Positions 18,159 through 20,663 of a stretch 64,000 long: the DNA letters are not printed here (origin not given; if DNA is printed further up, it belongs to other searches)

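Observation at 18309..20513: ExeA/GspA-type AAA ATPase with non-canonical periplasmic module (acidic linker, single TM, TolA-like coiled coil, VDEV repeats)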

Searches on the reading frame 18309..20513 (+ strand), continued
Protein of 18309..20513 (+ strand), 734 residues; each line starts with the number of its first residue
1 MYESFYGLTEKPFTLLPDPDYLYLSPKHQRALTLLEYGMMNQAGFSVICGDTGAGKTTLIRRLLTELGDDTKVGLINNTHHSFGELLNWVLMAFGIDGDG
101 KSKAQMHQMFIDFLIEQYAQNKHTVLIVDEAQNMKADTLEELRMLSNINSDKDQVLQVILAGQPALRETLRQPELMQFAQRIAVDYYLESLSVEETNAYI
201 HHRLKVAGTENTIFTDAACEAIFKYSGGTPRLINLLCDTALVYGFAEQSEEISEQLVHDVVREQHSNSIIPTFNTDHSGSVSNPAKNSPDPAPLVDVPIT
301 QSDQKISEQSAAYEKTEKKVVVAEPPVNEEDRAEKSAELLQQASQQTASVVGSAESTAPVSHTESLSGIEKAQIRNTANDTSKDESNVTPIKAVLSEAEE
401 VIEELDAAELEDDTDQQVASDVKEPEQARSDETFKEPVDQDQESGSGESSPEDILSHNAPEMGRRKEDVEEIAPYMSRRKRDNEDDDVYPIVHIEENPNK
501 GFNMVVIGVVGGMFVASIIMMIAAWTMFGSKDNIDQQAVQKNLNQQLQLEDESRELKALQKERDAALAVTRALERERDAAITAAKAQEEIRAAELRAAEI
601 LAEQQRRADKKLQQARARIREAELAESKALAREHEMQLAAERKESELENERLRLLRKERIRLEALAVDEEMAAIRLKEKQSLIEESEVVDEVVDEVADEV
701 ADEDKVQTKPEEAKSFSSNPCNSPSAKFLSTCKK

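Call 35: predict_structure(alignment_id=A1)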
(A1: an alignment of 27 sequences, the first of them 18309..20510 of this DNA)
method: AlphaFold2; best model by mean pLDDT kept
length: 734 residues; sequences in the alignment: 27
mean_pLDDT: 55.2   pTM: 0.25
mean pLDDT of the five models: 55.2, 55.2, 54.8, 54.4, 52.4
residues with pLDDT >= 90: 52; 70-90: 193; 50-70: 131; < 50: 358
segments of 3 or more residues with pLDDT < 50: 14-43, 147-189, 276-498, 530-539, 687-719, 721-724, 732-734
pLDDT, mean of each block of 10 residues (from residue 1): 73 47 35 38 52 50 55 61 62 77 72 67 64 61 48 34 38 35 34 79 79 87 79 78 82 86 62 46 30 33 29 26 33 47 40 28 28 28 32 30 30 30 32 32 26 29 27 30 32 37 63 75 65 40 64 82 87 88 90 90 90 91 90 91 91 90 87 80 51 33 36 40 49 46
secondary structure, 60 per line:
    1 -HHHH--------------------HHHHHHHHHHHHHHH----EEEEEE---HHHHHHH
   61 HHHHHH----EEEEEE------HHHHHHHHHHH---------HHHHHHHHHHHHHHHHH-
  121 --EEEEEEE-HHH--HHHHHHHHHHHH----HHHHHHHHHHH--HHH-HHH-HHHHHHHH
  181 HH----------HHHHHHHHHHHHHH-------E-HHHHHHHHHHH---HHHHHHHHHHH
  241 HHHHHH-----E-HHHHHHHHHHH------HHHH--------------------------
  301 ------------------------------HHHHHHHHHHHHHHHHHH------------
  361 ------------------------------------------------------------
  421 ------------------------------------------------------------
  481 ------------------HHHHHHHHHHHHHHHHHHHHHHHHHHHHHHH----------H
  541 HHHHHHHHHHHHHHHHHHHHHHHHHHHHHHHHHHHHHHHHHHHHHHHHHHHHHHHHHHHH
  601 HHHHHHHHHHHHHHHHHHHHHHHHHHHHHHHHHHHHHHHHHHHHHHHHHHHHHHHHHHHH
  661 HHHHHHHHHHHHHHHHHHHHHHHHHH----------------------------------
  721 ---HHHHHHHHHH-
elements in order (helices of 4 or more, strands of 3 or more residues): H2-5 H26-40 E45-50 H54-66 E71-76 H83-93 H103-119 E123-129 H136-147 H152-162 H173-182 H193-206 H216-226 H230-246 H254-264 H271-274 H331-348 H499-529 H540-686 H724-733
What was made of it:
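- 19812..19892 (+): Single transmembrane helix (about aa 502-528). AF2 helix 499-529 (call 35).
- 20139..20366 (+): Variable polyampholyte continuation of the helix (aa 611-686). AF2 models one continuous helix 540-686 (call 35).
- On GspAB-type fusion (ATPase fused to its bitopic partner): AF2 shows only a helix and a short tail (call 35).
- Closest known: TolA. Same: This rests on general knowledge plus call 35.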

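Call 38: search_solved_structures(query=window:18309-20510:+, max_evalue=0.01)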
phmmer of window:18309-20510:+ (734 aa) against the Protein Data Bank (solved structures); distinct sequences matched with E-value up to 0.01: 0.

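Call 41: search_protein_families(library=ncbifam, proteins=[L006:10001-11194:+, L014:10001-11254:+, L007:10001-11428:+, L026:10001-10816:+, L082:8377-9978:+, L005:7280-9493:+, L064:10001-10822:+], max_evalue=0.00001)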
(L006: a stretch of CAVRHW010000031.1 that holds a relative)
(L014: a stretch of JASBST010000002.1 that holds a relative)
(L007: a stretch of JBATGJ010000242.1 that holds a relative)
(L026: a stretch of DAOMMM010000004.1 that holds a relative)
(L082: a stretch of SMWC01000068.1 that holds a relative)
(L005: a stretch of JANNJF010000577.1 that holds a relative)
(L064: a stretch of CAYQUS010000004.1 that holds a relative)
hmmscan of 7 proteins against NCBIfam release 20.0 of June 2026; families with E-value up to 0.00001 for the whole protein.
L006:10001-11194:+ (398 aa): 1 family
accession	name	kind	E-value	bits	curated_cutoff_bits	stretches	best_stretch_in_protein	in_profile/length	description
TIGR03015.1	pepcterm_ATPase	hypoth_equivalog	1e-85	287.5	324.5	1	1-263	1-265/269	XrtA/PEP-CTERM system-associated ATPase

L014:10001-11254:+ (418 aa): 1 family
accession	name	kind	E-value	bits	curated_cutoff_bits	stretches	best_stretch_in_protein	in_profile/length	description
TIGR03015.1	pepcterm_ATPase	hypoth_equivalog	3.9e-90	301.9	324.5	1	1-263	1-265/269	XrtA/PEP-CTERM system-associated ATPase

L007:10001-11428:+ (476 aa): 1 family
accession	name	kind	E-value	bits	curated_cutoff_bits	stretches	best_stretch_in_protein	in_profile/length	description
TIGR03015.1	pepcterm_ATPase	hypoth_equivalog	1.5e-88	296.8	324.5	1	1-265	1-267/269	XrtA/PEP-CTERM system-associated ATPase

L026:10001-10816:+ (272 aa): 1 family
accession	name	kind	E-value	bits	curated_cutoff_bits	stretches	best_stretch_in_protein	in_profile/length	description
TIGR03015.1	pepcterm_ATPase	hypoth_equivalog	2.2e-89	299.5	324.5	1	1-263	1-265/269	XrtA/PEP-CTERM system-associated ATPase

L082:8377-9978:+ (534 aa): 1 family
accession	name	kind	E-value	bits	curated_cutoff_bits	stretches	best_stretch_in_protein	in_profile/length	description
TIGR03015.1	pepcterm_ATPase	hypoth_equivalog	6.4e-86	288.1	324.5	1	1-263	1-264/269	XrtA/PEP-CTERM system-associated ATPase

L005:7280-9493:+ (738 aa): 1 family
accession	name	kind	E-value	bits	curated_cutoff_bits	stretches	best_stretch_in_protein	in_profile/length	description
TIGR03015.1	pepcterm_ATPase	hypoth_equivalog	2.6e-86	289.4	324.5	1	1-264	1-266/269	XrtA/PEP-CTERM system-associated ATPase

L064:10001-10822:+ (274 aa): 1 family
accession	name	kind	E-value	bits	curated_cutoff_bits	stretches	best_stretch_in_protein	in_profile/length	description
TIGR03015.1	pepcterm_ATPase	hypoth_equivalog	4.8e-95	318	324.5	1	1-266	1-267/269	XrtA/PEP-CTERM system-associated ATPase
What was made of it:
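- The score of 302.9 is below the 324.5 cutoff and matches that of an ExeA-type protein and other relatives (call 41).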

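Call 46: search_protein_families(library=ncbifam, proteins=[L014:5458-6039:+, L014:6052-7320:+, L014:7329-9134:+, L014:9164-9973:+, L014:11973-13295:+], max_evalue=0.00001)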
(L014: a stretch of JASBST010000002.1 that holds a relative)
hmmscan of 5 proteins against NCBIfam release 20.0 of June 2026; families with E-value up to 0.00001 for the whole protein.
L014:5458-6039:+ (193 aa): 4 families
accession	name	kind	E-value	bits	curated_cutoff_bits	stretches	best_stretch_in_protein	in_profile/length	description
TIGR03027.2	pepcterm_export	equivalog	2.3e-41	141.3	180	1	36-193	3-165/169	XrtA/PEP-CTERM system exopolysaccharide export protein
NF041843.1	EpsY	equivalog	2.9e-34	118.1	320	1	30-192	47-210/211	exopolysaccharide export protein EpsY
TIGR03028.1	EpsE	equivalog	9.9e-30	103.6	262.65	1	36-192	2-159/239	polysaccharide export protein EpsE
NF011658.0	PRK15078.1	subfamily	1.2e-24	86.8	333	1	36-193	85-250/380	polysaccharide export protein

L014:6052-7320:+ (422 aa): 1 family
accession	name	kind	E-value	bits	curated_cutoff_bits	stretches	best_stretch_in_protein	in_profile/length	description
TIGR03016.1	pepcterm_hypo_1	hypoth_equivalog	1.1e-13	51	90.85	1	39-189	1-155/477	TIGR03016 family PEP-CTERM system-associated outer membrane protein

L014:7329-9134:+ (601 aa): 4 families
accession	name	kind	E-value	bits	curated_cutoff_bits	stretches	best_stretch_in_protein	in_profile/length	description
TIGR03007.1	pepcterm_ChnLen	equivalog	4.9e-85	285.6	278.85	2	327-573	248-489/498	XrtA system polysaccharide chain length determinant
TIGR03017.1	EpsF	equivalog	5.6e-14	51.7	422.75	1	39-364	16-342/444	chain length determinant protein EpsF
NF008568.0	PRK11519.1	equivalog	5.1e-09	34.9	1068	0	158-226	229-297/720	tyrosine-protein kinase Wzc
NF007350.0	PRK09841.1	equivalog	9.1e-09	34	1248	0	408-529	340-457/726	tyrosine-protein kinase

L014:9164-9973:+ (269 aa): 8 families
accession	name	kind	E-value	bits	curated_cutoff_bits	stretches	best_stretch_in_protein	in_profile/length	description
TIGR03018.1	pepcterm_TyrKin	hypoth_equivalog_domain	1.1e-57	194.7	230.65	1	71-264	10-207/207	XrtA-associated tyrosine autokinase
TIGR01007.1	eps_fam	subfamily_domain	1.3e-32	113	108.05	1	75-268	2-192/204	polysaccharide biosynthesis tyrosine autokinase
TIGR03029.1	EpsG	equivalog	7.8e-32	110.5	313.8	1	43-264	54-273/274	chain length determinant protein tyrosine kinase EpsG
TIGR01005.1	eps_transp_fam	subfamily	1e-25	90.1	411.7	1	29-267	482-719/754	exopolysaccharide transport protein family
NF007350.0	PRK09841.1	equivalog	3.7e-22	78.2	1248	1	71-265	510-702/726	tyrosine-protein kinase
NF008568.0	PRK11519.1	equivalog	4.4e-21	74.8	1068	1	74-264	508-696/720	tyrosine-protein kinase Wzc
TIGR01968.1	minD_bact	equivalog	1.7e-07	30.8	212.9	1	93-235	2-140/261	septum site-determining protein MinD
TIGR03815.1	CpaE_hom_Actino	equivalog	2.4e-06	26.9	154.45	1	86-236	105-252/340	septum site-determining protein Ssd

L014:11973-13295:+ (440 aa): 13 families
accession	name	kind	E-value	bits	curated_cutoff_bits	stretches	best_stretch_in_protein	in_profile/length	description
NF011564.0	PRK14988.1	equivalog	5.1e-69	232.4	189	1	215-436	1-222/225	GMP/IMP nucleotidase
TIGR01509.1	HAD-SF-IA-v3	subfamily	1.5e-15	57.7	29.4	1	306-403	64-151/154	HAD-IA family hydrolase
TIGR01428.1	HAD_type_II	equivalog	6.4e-12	45.9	125.4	1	257-405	42-189/197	haloacid dehalogenase type II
TIGR02253.1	CTE7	subfamily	3e-11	43.5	169.75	1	303-391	90-178/221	TIGR02253 family HAD-type hydrolase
TIGR01449.2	PGP_bact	equivalog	8.9e-11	41.7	180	1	302-406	80-184/213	phosphoglycolate phosphatase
NF009695.0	PRK13222.1-2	equivalog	2.7e-10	40.1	225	1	303-402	90-189/226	phosphoglycolate phosphatase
TIGR02247.1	HAD-1A3-hyp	subfamily_domain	6.5e-10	39.1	125.4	1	306-404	93-193/211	epoxide hydrolase N-terminal domain-like phosphatase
TIGR01993.1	Pyr-5-nucltdase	equivalog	9.9e-10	38.5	142.9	1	305-404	82-181/183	pyrimidine 5'-nucleotidase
TIGR02254.1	YjjG_YfnB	equivalog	6.8e-09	35.5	159.9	1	303-402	93-192/223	YjjG family noncanonical pyrimidine nucleotidase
NF009698.0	PRK13223.1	equivalog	5.4e-06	25.8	466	0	272-403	65-197/272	phosphoglycolate phosphatase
NF009694.0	PRK13222.1-1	equivalog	7.5e-06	25.4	415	0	306-400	110-204/252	phosphoglycolate phosphatase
NF009804.0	PRK13288.1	equivalog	9.2e-06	25.3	218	0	223-390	2-165/215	pyrophosphatase PpaX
NF008087.0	PRK10826.1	equivalog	9.4e-06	25.4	191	0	223-401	6-186/222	hexitol phosphatase HxpB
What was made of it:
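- On TIGR03015 XrtA/PEP-CTERM system-associated ATPase: Compare L014, which has them (call 46).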

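Call 47: find_encoding_contigs(protein=P0060, flank=8000, max_places=1)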
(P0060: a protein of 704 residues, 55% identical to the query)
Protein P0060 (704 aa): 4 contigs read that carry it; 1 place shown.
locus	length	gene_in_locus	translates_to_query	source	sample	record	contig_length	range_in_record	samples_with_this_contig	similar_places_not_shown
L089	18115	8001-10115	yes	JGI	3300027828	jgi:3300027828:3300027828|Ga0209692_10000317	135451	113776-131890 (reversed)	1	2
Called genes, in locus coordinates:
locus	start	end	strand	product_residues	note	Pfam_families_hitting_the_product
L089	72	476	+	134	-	PF09722:Xre_MbcA_ParS_C (weak)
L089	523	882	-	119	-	PF01329:Pterin_4a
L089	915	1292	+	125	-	-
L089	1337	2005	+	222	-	PF01656:CbiA, PF07015:VirC1 (weak), PF09140:MipZ (faint), PF10609:ParA (weak), PF13614:AAA_31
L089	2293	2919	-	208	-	-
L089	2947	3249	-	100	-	-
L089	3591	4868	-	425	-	PF24575:TPR_Slam (weak)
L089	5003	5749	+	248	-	PF06035:Peptidase_C93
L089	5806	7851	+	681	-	PF00989:PAS, PF08448:PAS_4 (weak), PF13426:PAS_9, PF13487:HD_5, PF01966:HD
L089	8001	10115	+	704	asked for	PF09848:SLFN-g3_helicase (faint), PF13191:AAA_16, PF13245:AAA_19 (weak), PF13401:AAA_22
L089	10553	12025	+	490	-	PF00224:PK, PF02887:PK_C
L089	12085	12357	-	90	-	PF07238:PilZ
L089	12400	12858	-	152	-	PF03625:DUF302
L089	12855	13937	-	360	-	PF13442:Cytochrome_CBB3, PF00034:Cytochrom_C, PF13442:Cytochrome_CBB3, PF03625:DUF302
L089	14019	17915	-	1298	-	PF00270:DEAD, PF00271:Helicase_C, PF04408:WHD_HA2 (weak), PF21010:HA2_C, PF07717:OB_NTP_bind, PF11898:DUF3418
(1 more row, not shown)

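Call 48: find_encoding_contigs(protein=P0072, flank=8000, max_places=1)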
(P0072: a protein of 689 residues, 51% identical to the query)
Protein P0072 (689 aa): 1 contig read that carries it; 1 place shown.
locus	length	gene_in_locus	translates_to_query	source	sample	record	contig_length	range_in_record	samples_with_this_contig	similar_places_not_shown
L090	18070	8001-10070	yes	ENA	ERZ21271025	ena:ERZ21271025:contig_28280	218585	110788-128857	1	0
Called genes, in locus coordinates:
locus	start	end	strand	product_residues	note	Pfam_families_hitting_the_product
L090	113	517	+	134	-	PF09722:Xre_MbcA_ParS_C (weak)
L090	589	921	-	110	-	PF01329:Pterin_4a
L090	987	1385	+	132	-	-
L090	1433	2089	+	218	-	PF01656:CbiA, PF07015:VirC1 (weak), PF10609:ParA (weak), PF13614:AAA_31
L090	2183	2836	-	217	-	-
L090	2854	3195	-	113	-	-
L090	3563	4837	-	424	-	PF24575:TPR_Slam, PF14559:TPR_19 (weak), PF04575:SlipAM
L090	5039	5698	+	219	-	PF06035:Peptidase_C93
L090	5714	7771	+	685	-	PF00989:PAS (faint), PF13487:HD_5, PF01966:HD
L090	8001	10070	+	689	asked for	PF13191:AAA_16, PF13401:AAA_22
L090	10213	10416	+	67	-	-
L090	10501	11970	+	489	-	PF00224:PK, PF02887:PK_C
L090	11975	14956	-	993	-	PF18083:PutA_N, PF01619:Pro_dh, PF00171:Aldedh, PF05893:LuxC (faint)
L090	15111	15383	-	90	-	PF07238:PilZ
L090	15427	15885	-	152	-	PF03625:DUF302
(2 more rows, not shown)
